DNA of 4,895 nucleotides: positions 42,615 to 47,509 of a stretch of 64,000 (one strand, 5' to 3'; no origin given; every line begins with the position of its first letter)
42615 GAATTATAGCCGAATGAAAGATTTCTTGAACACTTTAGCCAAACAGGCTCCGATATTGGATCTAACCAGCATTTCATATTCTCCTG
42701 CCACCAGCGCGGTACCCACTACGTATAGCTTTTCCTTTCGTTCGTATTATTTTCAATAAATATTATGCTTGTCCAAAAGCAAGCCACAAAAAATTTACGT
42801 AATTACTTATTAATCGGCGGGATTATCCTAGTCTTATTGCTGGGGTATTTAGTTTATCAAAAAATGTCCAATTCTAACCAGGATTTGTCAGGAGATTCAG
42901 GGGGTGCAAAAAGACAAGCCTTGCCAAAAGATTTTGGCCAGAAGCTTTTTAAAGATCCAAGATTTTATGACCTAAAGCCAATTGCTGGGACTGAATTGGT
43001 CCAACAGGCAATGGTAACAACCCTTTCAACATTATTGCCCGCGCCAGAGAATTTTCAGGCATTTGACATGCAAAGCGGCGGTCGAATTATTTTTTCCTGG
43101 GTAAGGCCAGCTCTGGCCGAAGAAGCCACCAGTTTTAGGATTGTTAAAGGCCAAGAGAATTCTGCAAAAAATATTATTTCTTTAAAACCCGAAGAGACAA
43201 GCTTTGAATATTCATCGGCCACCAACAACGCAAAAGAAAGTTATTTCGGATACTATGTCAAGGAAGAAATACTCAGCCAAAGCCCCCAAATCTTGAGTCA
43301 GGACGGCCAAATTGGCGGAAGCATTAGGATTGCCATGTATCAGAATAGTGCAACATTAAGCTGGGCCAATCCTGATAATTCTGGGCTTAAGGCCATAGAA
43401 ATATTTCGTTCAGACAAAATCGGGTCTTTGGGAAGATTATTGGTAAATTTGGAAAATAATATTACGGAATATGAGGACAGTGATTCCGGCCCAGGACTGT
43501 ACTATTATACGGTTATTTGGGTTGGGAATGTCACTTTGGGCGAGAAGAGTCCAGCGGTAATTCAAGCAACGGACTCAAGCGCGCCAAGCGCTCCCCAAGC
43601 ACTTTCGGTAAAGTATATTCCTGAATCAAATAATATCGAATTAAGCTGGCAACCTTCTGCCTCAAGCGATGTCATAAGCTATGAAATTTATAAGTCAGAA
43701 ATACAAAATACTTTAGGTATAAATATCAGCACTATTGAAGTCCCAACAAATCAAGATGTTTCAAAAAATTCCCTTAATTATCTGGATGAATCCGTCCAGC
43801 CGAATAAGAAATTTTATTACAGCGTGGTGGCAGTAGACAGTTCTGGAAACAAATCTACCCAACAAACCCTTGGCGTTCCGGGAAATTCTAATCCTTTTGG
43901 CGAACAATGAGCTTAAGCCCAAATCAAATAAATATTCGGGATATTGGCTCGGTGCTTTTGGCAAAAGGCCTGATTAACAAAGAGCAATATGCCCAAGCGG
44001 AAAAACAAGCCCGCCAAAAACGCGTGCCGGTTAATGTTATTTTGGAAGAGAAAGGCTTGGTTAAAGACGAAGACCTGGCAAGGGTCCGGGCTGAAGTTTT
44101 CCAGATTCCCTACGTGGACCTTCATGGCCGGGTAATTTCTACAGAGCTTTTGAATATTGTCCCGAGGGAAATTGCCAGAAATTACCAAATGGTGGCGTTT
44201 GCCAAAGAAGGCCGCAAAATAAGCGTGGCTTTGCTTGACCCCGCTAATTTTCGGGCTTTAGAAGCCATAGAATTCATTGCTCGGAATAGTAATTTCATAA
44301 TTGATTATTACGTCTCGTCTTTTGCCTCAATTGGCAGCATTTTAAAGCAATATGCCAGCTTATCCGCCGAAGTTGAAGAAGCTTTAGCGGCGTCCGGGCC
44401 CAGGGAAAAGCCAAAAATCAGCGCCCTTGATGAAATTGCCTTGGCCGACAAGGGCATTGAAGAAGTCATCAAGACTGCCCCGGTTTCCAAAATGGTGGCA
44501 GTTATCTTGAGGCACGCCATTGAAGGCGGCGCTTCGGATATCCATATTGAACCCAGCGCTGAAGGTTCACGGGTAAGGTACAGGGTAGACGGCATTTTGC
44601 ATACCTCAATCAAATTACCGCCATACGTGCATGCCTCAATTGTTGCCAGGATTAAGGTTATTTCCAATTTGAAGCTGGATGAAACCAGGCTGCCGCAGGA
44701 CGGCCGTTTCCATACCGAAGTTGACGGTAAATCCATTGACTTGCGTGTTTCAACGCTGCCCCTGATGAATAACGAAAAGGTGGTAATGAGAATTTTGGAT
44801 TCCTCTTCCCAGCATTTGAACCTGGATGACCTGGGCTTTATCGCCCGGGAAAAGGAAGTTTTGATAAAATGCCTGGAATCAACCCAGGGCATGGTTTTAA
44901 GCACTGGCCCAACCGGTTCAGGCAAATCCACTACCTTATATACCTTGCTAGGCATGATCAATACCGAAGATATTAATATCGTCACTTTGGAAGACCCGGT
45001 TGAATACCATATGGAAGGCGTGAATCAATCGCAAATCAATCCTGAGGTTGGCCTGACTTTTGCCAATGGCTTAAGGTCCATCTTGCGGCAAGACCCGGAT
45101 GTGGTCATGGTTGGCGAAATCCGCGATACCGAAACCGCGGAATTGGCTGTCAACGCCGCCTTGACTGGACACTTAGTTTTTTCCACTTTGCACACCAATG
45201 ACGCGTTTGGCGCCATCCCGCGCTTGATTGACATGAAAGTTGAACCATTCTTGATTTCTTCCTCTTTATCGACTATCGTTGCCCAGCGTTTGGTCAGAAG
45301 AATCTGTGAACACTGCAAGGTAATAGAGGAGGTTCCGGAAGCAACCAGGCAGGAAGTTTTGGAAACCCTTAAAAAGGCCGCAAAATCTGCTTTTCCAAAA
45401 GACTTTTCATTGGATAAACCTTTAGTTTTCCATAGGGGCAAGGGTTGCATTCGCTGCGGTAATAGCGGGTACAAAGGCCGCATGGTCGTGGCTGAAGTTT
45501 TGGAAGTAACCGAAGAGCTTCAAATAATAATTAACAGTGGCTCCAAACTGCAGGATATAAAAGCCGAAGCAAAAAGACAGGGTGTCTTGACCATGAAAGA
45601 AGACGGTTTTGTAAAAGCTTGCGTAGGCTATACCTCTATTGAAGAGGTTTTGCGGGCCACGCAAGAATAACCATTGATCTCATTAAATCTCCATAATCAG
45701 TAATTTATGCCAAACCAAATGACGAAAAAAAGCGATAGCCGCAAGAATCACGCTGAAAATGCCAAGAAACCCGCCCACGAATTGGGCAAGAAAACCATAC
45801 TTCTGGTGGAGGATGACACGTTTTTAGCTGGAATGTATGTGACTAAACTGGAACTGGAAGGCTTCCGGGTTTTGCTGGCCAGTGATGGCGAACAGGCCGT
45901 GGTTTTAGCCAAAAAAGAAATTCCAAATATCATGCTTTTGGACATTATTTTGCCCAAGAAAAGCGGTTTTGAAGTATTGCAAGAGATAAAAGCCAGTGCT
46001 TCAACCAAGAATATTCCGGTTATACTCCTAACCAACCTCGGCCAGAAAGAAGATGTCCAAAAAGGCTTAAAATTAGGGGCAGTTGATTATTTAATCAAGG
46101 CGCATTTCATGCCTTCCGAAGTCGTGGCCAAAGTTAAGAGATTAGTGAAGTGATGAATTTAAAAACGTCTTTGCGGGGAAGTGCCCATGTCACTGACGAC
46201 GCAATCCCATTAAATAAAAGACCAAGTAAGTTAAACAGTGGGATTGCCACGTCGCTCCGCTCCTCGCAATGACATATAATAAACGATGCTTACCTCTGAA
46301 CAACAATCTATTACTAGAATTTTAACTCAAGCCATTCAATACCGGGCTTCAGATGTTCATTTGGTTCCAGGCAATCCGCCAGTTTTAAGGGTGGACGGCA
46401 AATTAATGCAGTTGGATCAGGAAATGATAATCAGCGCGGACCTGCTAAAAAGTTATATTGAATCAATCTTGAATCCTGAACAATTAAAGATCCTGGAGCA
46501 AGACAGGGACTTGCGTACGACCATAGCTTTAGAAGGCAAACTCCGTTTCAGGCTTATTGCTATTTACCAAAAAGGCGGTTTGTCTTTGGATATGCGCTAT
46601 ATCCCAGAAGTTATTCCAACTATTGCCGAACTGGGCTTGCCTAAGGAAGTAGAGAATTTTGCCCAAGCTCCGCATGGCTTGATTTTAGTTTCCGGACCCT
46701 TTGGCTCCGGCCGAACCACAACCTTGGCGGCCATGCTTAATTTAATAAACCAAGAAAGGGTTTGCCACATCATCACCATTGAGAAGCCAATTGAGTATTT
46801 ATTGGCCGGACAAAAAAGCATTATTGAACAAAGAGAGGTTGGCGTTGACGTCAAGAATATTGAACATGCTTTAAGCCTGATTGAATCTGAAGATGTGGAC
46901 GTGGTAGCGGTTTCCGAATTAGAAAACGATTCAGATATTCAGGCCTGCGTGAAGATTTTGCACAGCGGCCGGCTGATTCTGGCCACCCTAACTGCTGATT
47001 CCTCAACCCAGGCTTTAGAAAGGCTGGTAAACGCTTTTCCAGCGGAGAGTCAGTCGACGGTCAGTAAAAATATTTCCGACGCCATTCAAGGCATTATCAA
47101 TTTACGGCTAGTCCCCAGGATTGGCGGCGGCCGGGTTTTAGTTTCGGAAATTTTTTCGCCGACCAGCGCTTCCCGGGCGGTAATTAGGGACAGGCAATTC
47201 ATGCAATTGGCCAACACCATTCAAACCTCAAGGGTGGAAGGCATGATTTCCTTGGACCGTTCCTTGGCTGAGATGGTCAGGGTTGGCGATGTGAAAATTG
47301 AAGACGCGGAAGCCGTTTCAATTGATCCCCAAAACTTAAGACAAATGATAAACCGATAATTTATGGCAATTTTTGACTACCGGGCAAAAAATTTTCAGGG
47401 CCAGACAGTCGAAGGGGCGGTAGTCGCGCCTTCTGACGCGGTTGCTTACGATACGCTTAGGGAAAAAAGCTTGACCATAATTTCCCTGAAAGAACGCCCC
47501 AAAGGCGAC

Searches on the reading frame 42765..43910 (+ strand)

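Call 6: search_protein_families(library=pfam, proteins=[window:42765-43910:+], max_evalue=0.1)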
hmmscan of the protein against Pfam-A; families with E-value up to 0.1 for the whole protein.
window:42765-43910:+ (381 aa): 4 families
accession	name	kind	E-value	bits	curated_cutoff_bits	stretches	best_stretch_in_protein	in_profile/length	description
PF00041.27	fn3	-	2.2e-09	37.8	25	1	275-365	1-77/84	Fibronectin type III domain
PF25523.1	Ig_RIMBP2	-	0.0043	17.5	27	1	273-310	2-47/105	RIMBP2-like, immunoglobulin-like domain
PF21910.2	GH85_C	-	0.007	17.2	27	1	290-368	18-88/95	GH85 endohexosaminidases, C-terminal domain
PF16389.11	DUF4998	-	0.016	15.2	29.1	1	281-369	25-105/199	Domain of unknown function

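Call 7: search_protein_families(library=ncbifam, proteins=[window:42765-43910:+], max_evalue=0.1)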
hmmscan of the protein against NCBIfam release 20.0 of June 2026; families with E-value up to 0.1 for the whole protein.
window:42765-43910:+ (381 aa): 0 families

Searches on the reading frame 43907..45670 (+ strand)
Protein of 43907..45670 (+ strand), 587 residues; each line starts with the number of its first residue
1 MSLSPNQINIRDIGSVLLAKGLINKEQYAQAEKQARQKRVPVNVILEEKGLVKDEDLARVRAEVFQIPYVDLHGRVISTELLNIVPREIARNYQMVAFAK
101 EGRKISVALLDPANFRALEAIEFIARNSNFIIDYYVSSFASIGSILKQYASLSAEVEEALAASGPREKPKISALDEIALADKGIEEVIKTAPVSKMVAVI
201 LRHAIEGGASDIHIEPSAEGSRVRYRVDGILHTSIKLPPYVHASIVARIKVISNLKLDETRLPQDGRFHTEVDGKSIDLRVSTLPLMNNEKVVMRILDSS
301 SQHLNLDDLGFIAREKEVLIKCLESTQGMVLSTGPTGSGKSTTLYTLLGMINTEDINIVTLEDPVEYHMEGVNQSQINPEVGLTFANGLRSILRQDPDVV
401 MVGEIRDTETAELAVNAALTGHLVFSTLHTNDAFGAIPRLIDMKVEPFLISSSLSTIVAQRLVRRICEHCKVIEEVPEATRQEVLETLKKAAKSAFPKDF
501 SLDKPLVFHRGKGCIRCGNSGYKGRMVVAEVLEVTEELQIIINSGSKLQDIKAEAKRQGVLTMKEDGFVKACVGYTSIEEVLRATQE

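Call 6: search_protein_families(library=pfam, proteins=[window:43907-45670:+], max_evalue=0.1)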
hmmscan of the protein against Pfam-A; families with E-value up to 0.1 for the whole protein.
window:43907-45670:+ (587 aa): 11 families
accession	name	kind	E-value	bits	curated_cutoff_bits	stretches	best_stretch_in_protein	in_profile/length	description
PF00437.27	T2SSE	-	9.9e-131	436.2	24.9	1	189-583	4-370/370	Type II/IV secretion system protein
PF05157.20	MshEN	-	1.3e-12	47.9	23.1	1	65-126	1-62/90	MshEN domain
PF13401.12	AAA_22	-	0.0037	18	27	1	325-364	3-42/130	AAA domain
PF13173.12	AAA_14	-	0.004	17.6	27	1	329-418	4-84/129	AAA domain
PF13604.12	AAA_30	-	0.0097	16.1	27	1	317-359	8-50/191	AAA domain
PF13191.12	AAA_16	-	0.016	16.1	32.6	1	312-424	3-113/167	AAA ATPase domain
PF13555.12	AAA_29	-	0.022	14.9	27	1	326-344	21-39/61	P-loop containing region of AAA domain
PF12775.13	AAA_7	-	0.022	14.8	25.8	1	318-360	24-66/181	P-loop containing dynein motor region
PF00005.33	ABC_tran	-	0.023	15.7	25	1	333-367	17-51/137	ABC transporter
PF20720.3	nSTAND3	-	0.037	14.2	27.2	1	321-366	12-56/155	Novel STAND NTPase 3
PF25199.1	nSTAND_NTPase5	-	0.082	13.2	34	0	327-360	41-75/145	Novel STAND NTPase 5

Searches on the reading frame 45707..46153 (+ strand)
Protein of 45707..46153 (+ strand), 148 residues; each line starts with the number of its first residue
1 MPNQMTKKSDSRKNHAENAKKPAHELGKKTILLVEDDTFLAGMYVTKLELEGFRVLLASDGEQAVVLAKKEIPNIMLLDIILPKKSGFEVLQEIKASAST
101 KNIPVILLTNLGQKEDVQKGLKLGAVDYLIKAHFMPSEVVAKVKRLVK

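Call 43: search_protein_families(library=pfam, proteins=[window:45707-46153:+], max_evalue=0.001)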
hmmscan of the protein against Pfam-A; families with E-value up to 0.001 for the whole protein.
window:45707-46153:+ (148 aa): 1 family
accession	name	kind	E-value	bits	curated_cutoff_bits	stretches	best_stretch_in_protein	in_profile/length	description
PF00072.30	Response_reg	-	7.2e-22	78.1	30.2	1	31-143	1-110/111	Response regulator receiver domain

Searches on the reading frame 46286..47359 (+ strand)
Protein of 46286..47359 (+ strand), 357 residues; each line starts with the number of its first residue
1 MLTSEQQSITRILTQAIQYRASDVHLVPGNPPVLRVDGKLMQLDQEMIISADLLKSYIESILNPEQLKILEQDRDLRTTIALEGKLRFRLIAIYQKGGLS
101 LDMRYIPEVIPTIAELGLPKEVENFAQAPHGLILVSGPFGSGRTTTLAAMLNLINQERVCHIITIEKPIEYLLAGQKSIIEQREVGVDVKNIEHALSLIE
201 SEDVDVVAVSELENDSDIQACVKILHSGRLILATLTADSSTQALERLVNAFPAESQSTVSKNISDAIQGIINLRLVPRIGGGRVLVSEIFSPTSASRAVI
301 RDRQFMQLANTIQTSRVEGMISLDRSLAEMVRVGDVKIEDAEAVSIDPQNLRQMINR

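Call 43: search_protein_families(library=pfam, proteins=[window:46286-47359:+], max_evalue=0.001)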
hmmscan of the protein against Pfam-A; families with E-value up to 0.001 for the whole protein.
window:46286-47359:+ (357 aa): 1 family
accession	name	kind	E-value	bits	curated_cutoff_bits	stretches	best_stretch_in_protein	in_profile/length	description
PF00437.27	T2SSE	-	1.2e-28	100.3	24.9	1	7-278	10-280/370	Type II/IV secretion system protein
